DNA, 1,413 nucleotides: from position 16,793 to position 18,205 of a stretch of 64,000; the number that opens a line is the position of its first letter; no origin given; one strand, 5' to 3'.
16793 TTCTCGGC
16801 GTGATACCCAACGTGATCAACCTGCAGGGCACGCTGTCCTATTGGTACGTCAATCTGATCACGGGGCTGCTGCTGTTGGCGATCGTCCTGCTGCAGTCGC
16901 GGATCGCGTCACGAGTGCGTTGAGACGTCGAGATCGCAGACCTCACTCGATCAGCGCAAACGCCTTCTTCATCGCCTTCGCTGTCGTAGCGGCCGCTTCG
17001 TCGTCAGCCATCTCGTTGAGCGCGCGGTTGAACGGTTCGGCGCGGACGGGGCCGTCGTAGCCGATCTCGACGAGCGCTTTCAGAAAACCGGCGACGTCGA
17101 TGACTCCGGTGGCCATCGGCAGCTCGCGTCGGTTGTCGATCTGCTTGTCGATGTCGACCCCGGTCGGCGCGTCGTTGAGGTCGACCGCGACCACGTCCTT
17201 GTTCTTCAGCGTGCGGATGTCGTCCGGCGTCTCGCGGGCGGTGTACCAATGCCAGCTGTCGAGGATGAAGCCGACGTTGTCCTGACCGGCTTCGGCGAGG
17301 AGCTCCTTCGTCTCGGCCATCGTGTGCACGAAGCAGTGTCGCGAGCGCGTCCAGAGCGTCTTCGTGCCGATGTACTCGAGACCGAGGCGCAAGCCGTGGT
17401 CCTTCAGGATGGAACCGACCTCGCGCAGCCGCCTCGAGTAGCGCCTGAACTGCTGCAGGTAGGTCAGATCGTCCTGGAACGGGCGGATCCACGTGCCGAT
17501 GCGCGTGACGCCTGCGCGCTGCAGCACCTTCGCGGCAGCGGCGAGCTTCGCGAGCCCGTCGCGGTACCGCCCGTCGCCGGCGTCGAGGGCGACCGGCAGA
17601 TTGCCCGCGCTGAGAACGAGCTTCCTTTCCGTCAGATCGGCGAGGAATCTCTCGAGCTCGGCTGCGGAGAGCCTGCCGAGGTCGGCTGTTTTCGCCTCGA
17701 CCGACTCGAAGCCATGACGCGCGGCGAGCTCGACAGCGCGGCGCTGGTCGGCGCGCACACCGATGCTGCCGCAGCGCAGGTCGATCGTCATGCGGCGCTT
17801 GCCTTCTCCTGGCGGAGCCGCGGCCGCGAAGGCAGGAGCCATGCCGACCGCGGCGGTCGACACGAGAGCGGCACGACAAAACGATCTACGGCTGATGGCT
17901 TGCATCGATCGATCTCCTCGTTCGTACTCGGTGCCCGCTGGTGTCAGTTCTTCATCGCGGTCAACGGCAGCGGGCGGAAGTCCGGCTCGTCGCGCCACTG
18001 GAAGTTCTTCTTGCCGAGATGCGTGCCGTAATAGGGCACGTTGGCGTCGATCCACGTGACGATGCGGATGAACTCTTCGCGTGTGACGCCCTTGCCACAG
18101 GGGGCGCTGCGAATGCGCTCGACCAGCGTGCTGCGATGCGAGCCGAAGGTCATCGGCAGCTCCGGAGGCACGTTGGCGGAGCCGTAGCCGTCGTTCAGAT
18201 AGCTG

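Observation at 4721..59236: Five different secreted proteins share one C-terminal dockerin-like double EF-hand, Cys-rich tail, and no cohesin partner is visible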

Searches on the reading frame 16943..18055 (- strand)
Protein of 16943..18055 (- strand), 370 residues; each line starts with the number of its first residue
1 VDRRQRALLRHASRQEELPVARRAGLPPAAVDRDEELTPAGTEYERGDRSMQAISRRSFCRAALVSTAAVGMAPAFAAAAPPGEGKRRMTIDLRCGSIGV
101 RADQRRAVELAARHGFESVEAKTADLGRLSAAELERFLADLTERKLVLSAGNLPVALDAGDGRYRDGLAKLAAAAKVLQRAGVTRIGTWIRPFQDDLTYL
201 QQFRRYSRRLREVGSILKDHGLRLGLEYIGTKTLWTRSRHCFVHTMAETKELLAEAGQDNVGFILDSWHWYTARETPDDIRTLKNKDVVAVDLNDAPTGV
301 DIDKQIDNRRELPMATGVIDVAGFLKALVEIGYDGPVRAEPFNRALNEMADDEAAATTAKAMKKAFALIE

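Call 20: search_protein_families(library=pfam, proteins=[window:16943-18055:-], max_evalue=0.001)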
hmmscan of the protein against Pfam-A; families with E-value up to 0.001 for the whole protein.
window:16943-18055:- (370 aa): 1 family
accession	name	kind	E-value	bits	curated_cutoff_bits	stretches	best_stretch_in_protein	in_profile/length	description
PF01261.30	AP_endonuc_2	-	9.9e-32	111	31.1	1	108-363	1-247/249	Xylose isomerase-like TIM barrel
